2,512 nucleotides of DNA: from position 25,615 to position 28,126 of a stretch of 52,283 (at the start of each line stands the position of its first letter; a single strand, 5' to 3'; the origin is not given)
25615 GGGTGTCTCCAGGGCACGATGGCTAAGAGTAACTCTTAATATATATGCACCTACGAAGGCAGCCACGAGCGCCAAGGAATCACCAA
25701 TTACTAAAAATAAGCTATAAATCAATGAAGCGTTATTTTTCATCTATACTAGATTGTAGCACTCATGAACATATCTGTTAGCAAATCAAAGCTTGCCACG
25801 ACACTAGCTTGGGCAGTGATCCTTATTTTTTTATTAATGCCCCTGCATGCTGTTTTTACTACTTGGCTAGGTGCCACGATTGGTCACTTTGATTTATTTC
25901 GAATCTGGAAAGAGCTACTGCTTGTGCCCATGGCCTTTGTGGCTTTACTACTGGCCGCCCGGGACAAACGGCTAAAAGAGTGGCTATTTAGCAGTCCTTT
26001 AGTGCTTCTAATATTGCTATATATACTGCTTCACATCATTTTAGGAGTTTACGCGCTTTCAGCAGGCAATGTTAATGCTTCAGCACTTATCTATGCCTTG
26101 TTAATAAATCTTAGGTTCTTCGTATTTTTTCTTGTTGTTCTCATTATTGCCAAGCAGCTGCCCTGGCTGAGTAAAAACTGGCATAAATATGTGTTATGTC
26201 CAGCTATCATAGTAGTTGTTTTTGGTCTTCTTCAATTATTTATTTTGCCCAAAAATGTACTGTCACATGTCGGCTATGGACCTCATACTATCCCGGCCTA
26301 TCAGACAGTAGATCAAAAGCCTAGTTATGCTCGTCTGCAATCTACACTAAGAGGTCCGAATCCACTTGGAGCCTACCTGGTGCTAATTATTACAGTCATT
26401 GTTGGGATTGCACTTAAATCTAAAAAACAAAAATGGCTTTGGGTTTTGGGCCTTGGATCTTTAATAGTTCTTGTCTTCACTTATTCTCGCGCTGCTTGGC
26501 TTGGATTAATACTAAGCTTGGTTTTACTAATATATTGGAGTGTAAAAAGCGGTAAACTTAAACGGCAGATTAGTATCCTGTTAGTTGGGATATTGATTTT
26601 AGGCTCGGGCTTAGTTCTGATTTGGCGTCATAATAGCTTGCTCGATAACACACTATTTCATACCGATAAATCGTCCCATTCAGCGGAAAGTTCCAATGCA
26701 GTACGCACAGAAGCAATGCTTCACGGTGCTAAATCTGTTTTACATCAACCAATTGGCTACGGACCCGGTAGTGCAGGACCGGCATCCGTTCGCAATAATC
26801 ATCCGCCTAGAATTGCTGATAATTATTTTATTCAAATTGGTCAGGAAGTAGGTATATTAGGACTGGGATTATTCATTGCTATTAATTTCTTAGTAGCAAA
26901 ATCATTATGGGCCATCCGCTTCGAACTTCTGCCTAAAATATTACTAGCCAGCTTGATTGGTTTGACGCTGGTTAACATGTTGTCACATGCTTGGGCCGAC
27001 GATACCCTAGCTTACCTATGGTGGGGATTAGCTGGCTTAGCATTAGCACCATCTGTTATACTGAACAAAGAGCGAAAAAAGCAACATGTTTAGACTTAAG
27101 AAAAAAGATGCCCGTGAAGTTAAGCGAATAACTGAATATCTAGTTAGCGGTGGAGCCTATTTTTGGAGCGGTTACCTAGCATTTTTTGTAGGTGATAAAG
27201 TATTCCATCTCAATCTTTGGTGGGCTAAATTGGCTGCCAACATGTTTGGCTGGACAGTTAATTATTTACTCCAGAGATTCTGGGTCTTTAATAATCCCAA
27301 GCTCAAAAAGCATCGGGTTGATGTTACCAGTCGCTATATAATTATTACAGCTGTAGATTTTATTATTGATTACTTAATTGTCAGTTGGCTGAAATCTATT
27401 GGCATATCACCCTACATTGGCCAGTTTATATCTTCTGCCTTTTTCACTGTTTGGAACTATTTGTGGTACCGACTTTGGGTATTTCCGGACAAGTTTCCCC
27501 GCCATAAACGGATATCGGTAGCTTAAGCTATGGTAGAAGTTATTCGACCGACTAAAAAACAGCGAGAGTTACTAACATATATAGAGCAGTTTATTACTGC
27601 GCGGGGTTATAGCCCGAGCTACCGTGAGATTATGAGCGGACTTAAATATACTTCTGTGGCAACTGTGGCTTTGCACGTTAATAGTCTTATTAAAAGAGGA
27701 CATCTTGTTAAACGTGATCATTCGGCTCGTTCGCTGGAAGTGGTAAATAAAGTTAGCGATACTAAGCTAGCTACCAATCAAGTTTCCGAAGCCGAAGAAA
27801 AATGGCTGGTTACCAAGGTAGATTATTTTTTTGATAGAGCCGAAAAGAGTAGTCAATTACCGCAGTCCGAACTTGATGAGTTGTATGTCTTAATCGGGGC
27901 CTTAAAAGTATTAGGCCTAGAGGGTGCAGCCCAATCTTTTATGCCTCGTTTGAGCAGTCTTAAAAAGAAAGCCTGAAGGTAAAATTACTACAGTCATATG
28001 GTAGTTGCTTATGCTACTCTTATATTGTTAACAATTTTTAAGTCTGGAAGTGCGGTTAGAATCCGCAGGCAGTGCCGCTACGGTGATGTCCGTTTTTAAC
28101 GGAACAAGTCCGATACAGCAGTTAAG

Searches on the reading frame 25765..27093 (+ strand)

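Call 8: search_protein_families(library=pfam, proteins=[window:25765-27093:+], max_evalue=0.01)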
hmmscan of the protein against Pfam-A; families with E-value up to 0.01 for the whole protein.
window:25765-27093:+ (442 aa): 2 families
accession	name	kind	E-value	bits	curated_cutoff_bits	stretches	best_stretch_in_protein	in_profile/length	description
PF04932.20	Wzy_C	-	1.4e-15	57.8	31.7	1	231-371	5-149/149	O-Antigen ligase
PF16504.10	SP24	-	0.0013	19.2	30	1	207-278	75-143/147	Putative virion membrane protein of plant and insect virus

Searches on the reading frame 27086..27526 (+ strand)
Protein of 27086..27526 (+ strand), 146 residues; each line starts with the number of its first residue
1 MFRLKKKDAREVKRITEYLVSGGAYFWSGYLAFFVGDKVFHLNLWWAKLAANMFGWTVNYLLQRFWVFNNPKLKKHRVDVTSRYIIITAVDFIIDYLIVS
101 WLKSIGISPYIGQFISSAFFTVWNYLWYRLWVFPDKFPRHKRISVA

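Call 8: search_protein_families(library=pfam, proteins=[window:27086-27526:+], max_evalue=0.01)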
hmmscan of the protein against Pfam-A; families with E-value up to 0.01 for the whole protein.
window:27086-27526:+ (146 aa): 1 family
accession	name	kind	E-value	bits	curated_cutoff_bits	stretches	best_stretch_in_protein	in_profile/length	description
PF04138.20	GtrA_DPMS_TM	-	1.3e-16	61.3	26.1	1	18-133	2-117/117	GtrA/DPMS, transmembrane domain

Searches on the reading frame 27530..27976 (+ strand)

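Call 8: search_protein_families(library=pfam, proteins=[window:27530-27976:+], max_evalue=0.01)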
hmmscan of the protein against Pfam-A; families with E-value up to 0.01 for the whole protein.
window:27530-27976:+ (148 aa): 1 family
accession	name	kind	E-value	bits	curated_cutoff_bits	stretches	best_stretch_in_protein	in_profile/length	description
PF01726.22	LexA_DNA_bind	-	5.6e-13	48.9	23.7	1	8-67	5-64/65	LexA DNA binding domain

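Call 9: search_protein_families(library=ncbifam, proteins=[window:27530-27976:+], max_evalue=0.01)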
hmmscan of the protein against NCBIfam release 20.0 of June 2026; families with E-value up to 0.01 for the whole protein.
window:27530-27976:+ (148 aa): 1 family
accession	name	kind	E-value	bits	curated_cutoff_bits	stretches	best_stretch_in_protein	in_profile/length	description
TIGR00498.1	lexA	equivalog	2.7e-13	50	110.95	1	8-78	5-74/203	transcriptional repressor LexA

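Call 60: search_protein_families(library=padloc, proteins=[window:27530-27976:+], max_evalue=0.01)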
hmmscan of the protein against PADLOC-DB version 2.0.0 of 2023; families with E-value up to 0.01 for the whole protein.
window:27530-27976:+ (148 aa): 1 family
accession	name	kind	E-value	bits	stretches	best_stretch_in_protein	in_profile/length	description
PDLC01853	CARF3--CARF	-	0.0081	13.9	0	8-68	137-195/209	-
